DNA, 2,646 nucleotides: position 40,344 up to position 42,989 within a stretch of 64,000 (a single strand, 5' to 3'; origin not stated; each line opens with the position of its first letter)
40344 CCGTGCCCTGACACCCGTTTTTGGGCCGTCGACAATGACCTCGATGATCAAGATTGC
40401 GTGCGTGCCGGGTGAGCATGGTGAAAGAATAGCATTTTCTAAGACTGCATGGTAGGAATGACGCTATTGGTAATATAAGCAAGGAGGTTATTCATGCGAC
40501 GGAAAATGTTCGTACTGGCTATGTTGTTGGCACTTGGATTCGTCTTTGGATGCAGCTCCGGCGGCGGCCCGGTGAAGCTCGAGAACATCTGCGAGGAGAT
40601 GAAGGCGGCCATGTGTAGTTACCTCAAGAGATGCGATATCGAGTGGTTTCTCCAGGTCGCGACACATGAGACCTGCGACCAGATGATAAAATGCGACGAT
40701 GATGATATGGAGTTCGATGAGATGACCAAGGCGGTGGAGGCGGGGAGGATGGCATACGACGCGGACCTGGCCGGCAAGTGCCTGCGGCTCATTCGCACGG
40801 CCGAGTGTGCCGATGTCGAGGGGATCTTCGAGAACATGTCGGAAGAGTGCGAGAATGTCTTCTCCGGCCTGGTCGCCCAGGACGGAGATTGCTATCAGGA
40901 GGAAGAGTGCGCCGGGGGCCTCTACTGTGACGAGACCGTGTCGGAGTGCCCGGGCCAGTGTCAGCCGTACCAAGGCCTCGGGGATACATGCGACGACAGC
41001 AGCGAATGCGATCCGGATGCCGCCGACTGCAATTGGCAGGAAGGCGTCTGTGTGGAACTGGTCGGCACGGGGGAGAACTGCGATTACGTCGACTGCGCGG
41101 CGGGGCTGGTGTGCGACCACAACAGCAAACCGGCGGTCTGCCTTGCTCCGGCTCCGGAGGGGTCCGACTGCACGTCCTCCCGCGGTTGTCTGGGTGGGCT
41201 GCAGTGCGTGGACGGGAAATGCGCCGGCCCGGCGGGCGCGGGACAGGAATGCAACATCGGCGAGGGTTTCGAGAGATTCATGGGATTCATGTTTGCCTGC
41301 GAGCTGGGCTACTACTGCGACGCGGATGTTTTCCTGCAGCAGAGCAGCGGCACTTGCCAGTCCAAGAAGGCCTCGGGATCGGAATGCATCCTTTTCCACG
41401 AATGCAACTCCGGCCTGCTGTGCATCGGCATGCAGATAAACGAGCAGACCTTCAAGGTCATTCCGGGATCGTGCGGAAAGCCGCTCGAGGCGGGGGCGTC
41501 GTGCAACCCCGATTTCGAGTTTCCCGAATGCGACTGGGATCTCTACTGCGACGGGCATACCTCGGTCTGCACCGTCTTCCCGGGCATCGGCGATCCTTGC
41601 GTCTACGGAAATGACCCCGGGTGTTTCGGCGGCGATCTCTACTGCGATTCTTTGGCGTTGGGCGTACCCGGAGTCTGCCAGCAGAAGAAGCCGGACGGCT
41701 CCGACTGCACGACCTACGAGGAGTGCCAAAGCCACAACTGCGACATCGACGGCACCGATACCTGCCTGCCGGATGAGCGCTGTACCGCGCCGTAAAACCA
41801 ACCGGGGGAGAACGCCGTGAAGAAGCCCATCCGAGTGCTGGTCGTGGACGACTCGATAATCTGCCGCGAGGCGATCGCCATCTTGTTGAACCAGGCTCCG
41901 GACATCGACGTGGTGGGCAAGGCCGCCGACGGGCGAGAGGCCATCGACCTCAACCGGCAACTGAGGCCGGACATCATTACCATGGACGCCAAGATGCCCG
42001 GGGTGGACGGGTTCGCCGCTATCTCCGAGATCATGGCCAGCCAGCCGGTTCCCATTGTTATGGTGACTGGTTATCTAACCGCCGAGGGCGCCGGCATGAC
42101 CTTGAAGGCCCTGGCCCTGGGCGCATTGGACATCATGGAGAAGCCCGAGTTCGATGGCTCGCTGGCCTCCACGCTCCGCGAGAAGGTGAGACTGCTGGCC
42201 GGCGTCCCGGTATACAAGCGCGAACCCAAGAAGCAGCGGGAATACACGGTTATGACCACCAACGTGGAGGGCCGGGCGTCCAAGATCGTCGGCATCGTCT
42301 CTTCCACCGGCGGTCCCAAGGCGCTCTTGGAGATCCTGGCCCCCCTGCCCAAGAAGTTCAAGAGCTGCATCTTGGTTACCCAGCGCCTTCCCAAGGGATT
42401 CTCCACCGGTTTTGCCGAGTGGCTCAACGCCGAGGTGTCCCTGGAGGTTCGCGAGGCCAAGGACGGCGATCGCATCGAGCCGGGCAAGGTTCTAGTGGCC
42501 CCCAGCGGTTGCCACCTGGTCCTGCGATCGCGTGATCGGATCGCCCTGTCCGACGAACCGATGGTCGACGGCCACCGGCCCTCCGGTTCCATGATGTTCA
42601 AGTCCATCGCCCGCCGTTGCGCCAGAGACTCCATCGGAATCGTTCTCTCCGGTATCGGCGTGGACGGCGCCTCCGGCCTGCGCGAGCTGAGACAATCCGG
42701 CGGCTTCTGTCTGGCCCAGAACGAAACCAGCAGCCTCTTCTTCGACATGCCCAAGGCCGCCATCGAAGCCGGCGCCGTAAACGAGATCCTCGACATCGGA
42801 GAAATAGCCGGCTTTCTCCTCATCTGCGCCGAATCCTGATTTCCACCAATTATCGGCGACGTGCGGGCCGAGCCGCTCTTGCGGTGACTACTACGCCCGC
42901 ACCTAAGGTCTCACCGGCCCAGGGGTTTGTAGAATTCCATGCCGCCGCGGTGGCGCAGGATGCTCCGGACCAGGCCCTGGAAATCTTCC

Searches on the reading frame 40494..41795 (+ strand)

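Call 8: search_protein_families(library=pfam, proteins=[window:40494-41795:+])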
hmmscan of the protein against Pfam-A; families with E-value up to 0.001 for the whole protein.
window:40494-41795:+ (433 aa): 1 family
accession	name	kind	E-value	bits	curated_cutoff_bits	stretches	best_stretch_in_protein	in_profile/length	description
PF04706.18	Dickkopf_N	-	1.2e-07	32.3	25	1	200-244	7-51/51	Dickkopf N-terminal cysteine-rich region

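Call 10: search_protein_families(library=ncbifam, proteins=[window:40494-41795:+], max_evalue=0.00001)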
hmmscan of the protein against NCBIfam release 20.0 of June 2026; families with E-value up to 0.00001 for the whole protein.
window:40494-41795:+ (433 aa): 0 families

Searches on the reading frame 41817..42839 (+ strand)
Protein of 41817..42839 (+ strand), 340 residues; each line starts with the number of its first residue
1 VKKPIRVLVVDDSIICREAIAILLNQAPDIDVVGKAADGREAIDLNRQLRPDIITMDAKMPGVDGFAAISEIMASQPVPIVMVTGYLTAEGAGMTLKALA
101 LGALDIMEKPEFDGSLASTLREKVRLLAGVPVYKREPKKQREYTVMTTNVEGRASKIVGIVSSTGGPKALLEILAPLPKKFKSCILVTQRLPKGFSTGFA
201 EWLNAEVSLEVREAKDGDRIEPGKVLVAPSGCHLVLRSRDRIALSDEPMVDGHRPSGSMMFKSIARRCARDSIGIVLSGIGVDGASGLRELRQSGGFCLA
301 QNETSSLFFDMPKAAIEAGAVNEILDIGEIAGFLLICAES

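Call 8: search_protein_families(library=pfam, proteins=[window:41817-42839:+])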
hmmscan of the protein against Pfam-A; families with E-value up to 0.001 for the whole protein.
window:41817-42839:+ (340 aa): 2 families
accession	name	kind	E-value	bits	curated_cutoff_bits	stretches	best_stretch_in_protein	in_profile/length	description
PF01339.22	CheB_methylest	-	4.5e-55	186.5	24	1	158-333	1-173/174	CheB methylesterase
PF00072.30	Response_reg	-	3.7e-20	72.6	30.2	1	7-116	1-106/111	Response regulator receiver domain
